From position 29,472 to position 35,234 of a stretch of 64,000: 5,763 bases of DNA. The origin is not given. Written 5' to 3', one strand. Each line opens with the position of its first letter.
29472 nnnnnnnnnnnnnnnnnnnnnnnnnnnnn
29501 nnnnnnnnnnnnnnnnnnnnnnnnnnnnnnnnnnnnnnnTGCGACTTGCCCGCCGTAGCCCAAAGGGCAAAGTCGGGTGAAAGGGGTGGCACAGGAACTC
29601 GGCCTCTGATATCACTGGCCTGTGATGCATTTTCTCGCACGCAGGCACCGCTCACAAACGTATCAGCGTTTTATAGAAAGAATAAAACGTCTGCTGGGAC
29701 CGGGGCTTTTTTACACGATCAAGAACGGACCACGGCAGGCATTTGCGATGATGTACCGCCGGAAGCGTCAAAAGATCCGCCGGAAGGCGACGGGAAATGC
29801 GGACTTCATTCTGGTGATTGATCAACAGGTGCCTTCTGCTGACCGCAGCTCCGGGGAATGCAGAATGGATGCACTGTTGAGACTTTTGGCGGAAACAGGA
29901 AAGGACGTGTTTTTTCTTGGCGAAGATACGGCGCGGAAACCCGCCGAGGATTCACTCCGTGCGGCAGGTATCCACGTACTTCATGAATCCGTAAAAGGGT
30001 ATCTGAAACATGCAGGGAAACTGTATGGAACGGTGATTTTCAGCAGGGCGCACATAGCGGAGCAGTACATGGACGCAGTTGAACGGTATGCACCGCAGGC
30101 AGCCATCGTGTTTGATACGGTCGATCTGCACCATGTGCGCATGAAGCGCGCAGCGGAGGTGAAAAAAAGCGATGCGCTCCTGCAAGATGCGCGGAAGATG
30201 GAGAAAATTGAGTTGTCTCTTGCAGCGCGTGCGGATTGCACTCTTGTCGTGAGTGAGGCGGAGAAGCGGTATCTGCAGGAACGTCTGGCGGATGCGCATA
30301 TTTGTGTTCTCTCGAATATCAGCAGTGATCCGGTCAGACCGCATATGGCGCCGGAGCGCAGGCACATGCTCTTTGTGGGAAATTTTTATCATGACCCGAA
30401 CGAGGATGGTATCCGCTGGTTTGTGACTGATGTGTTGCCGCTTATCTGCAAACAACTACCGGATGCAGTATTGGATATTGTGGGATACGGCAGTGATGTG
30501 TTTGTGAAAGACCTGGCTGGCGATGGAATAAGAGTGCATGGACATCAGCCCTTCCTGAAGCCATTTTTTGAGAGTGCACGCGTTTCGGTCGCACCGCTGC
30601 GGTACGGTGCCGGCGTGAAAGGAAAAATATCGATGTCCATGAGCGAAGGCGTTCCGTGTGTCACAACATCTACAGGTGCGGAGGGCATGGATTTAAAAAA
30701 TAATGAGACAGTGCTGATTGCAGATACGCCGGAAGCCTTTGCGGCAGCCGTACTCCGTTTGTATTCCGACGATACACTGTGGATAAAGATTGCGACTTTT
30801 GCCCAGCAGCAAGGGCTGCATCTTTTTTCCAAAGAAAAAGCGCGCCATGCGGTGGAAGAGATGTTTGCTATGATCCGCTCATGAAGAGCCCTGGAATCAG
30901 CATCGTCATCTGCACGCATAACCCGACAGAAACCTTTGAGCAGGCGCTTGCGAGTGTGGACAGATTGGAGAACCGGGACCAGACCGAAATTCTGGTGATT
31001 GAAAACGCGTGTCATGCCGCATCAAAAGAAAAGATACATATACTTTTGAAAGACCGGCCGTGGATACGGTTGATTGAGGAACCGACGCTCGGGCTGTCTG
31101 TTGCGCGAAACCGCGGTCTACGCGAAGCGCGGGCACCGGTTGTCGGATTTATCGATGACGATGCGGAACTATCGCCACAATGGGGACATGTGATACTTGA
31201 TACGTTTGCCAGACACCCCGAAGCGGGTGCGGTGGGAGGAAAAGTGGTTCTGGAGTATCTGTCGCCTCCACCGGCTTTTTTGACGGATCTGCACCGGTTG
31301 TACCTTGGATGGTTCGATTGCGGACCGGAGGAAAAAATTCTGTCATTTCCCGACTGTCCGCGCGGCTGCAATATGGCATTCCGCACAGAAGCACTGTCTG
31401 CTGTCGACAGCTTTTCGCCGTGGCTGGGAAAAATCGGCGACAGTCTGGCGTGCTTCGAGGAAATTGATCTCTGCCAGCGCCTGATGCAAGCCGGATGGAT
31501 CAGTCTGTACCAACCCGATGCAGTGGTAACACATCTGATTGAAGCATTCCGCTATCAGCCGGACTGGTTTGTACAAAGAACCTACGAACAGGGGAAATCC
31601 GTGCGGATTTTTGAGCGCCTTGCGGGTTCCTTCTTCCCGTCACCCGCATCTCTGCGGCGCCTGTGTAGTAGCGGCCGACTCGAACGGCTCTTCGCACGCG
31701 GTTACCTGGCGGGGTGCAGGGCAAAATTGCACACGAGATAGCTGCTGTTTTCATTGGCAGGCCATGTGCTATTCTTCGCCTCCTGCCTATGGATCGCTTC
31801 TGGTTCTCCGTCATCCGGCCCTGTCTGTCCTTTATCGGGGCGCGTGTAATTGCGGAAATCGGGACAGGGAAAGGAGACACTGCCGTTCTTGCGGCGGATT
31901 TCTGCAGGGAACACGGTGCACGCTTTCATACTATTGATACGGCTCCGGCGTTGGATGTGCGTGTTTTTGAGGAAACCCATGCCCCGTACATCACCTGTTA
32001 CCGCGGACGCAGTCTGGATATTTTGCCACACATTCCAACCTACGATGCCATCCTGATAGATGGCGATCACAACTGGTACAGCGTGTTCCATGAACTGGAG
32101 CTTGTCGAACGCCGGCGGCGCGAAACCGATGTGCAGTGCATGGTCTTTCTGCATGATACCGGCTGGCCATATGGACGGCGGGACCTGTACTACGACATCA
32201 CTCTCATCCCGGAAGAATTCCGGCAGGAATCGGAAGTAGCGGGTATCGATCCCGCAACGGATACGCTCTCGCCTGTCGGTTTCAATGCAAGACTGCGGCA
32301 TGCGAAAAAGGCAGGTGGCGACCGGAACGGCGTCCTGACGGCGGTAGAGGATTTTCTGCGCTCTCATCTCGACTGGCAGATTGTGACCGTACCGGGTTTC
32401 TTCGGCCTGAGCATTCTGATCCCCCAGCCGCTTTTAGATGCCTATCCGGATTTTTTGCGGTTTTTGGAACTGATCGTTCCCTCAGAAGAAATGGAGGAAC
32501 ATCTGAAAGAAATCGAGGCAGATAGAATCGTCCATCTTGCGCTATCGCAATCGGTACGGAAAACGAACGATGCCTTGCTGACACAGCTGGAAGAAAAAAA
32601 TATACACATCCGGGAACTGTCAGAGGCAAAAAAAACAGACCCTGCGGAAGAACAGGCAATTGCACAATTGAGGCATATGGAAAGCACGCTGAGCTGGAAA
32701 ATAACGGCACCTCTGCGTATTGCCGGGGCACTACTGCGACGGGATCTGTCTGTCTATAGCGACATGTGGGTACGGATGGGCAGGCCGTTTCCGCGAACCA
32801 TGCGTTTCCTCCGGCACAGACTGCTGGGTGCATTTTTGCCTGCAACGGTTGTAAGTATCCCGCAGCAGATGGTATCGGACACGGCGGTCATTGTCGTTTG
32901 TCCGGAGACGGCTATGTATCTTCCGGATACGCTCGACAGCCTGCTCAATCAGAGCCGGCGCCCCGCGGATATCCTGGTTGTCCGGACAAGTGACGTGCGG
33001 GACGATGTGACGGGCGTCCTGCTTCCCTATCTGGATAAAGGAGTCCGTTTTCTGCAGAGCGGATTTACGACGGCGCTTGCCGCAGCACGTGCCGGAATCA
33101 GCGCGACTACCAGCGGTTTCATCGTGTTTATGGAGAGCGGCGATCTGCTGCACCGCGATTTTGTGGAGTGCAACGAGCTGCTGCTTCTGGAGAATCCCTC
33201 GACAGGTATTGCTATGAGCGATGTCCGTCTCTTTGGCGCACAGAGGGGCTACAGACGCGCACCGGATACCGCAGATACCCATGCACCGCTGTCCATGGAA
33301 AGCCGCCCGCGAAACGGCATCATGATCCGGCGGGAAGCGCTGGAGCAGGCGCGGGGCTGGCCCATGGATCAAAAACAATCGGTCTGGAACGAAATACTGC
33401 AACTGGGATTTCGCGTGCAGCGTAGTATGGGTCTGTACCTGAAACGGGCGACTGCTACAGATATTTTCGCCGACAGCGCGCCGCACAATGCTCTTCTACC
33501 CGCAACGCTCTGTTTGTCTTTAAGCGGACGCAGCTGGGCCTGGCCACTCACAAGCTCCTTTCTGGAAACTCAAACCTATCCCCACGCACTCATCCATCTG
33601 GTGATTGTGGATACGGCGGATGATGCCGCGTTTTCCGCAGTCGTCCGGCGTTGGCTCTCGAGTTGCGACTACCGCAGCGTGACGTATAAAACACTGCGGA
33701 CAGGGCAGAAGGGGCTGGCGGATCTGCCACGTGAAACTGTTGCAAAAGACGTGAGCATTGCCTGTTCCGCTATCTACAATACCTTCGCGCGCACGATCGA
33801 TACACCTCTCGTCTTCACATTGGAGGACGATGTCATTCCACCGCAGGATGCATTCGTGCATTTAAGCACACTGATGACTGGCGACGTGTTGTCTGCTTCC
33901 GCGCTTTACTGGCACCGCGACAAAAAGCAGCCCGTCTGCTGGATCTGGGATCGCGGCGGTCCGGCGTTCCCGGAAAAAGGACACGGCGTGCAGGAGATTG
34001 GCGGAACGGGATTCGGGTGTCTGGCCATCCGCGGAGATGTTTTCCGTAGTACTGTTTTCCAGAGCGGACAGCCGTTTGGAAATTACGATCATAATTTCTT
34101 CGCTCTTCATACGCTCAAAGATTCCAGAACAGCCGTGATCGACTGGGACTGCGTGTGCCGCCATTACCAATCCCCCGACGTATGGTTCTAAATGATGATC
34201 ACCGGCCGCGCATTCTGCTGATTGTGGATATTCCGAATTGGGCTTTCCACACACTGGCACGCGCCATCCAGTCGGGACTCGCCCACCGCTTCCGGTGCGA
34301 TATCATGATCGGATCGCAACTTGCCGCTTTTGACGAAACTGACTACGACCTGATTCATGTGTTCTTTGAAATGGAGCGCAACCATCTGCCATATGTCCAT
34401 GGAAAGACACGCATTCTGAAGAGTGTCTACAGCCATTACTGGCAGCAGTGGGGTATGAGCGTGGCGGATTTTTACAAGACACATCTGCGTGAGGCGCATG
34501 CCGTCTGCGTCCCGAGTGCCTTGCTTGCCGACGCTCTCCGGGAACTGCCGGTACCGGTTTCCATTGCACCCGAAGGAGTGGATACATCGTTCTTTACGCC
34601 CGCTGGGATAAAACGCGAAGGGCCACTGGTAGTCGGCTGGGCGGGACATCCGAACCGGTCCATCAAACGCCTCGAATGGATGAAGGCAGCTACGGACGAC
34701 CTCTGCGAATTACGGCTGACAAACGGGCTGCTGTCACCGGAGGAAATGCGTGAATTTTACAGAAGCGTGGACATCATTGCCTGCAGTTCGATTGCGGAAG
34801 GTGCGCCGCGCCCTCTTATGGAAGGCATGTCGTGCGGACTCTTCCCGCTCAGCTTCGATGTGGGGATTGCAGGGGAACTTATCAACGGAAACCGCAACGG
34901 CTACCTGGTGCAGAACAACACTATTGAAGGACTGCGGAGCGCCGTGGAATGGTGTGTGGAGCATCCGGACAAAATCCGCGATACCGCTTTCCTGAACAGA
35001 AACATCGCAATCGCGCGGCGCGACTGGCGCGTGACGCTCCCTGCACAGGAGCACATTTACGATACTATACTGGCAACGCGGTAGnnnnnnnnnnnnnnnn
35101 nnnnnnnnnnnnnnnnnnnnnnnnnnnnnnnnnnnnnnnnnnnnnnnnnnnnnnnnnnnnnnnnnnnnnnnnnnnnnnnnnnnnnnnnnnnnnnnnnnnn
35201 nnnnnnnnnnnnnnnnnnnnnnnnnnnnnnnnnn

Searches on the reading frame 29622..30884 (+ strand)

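Call 20: search_protein_families(library=pfam, proteins=[window:29622-30884:+], max_evalue=0.01)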
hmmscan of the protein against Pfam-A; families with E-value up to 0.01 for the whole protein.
window:29622-30884:+ (420 aa): 4 families
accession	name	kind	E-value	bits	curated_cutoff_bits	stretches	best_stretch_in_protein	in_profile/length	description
PF13692.12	Glyco_trans_1_4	-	1.4e-23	84.1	27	1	247-383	2-142/142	Glycosyl transferases group 1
PF00534.26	Glycos_transf_1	-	3.5e-05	23.8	26.4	1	268-385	33-160/172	Glycosyl transferases group 1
PF13579.12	Glyco_trans_4_4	-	0.0012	19.7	29.7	1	84-232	9-157/158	Glycosyl transferase 4-like domain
PF13439.12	Glyco_transf_4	-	0.0015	19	28.5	0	190-232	120-164/170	Glycosyltransferase Family 4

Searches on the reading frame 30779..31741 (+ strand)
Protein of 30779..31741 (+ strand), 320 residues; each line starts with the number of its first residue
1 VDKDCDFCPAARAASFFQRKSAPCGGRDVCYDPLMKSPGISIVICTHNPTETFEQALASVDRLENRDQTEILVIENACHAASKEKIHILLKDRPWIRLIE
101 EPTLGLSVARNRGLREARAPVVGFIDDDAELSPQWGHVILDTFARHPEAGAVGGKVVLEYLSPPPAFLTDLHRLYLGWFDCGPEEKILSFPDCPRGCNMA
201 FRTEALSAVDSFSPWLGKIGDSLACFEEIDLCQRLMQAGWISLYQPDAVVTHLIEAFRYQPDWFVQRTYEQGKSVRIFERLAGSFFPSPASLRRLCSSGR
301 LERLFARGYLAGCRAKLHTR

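Call 57: search_protein_families(library=pfam, proteins=[window:30779-31741:+], max_evalue=0.001)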
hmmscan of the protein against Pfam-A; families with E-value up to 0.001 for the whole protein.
window:30779-31741:+ (320 aa): 3 families
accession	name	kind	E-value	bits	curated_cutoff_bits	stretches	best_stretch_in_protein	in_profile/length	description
PF00535.33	Glycos_transf_2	-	3.9e-16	59.9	23.3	1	41-155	1-115/168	Glycosyl transferase family 2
PF13641.12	Glyco_tranf_2_3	-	2.5e-14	54.3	27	1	38-253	1-212/230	Glycosyltransferase like family 2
PF13632.12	Glyco_trans_2_3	-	0.00083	19.7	27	0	124-250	4-121/198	Glycosyl transferase family group 2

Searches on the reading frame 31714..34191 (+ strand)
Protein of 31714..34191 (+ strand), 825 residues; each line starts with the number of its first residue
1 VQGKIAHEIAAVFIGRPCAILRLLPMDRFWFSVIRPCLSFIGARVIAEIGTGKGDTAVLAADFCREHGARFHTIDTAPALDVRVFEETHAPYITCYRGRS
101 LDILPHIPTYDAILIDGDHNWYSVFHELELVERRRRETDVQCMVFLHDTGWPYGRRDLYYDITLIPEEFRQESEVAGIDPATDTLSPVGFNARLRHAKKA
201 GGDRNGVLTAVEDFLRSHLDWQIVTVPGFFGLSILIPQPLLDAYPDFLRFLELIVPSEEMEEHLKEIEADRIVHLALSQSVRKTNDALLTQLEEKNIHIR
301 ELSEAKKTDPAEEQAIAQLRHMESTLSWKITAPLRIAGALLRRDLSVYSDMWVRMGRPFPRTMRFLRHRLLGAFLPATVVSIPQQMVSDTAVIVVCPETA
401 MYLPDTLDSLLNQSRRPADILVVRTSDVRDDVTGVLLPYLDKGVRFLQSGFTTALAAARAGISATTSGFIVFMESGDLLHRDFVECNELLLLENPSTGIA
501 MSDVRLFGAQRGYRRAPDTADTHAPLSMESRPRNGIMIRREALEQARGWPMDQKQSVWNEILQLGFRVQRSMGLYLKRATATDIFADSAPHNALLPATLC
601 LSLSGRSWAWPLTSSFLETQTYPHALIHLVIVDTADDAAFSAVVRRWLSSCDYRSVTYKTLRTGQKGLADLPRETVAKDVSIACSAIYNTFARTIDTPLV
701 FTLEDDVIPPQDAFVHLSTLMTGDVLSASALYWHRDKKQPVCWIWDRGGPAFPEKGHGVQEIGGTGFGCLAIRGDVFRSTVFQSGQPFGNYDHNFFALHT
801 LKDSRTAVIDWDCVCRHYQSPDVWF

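Call 42: search_protein_families(library=pfam, proteins=[window:31714-34191:+], max_evalue=0.001)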
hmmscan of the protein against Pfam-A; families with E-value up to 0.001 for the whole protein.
window:31714-34191:+ (825 aa): 3 families
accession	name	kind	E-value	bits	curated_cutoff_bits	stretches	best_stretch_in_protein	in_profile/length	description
PF13578.12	Methyltransf_24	-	5.3e-13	50.2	26.3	1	48-149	2-105/105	Methyltransferase domain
PF00535.33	Glycos_transf_2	-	7.3e-07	29.7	23.3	1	392-485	3-97/168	Glycosyl transferase family 2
PF13641.12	Glyco_tranf_2_3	-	4.1e-05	24.1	27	1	390-497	3-116/230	Glycosyltransferase like family 2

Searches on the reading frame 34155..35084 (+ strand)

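Call 57: search_protein_families(library=pfam, proteins=[window:34155-35084:+], max_evalue=0.001)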
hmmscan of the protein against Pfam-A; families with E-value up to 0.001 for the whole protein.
window:34155-35084:+ (309 aa): 3 families
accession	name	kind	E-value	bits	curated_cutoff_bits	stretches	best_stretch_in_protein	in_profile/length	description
PF00534.26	Glycos_transf_1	-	6.9e-13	48.9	26.4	1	193-273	81-161/172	Glycosyl transferases group 1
PF13692.12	Glyco_trans_1_4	-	7.4e-12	46.2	27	1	182-268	56-140/142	Glycosyl transferases group 1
PF13439.12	Glyco_transf_4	-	6.7e-05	23.4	28.5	1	57-145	66-169/170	Glycosyltransferase Family 4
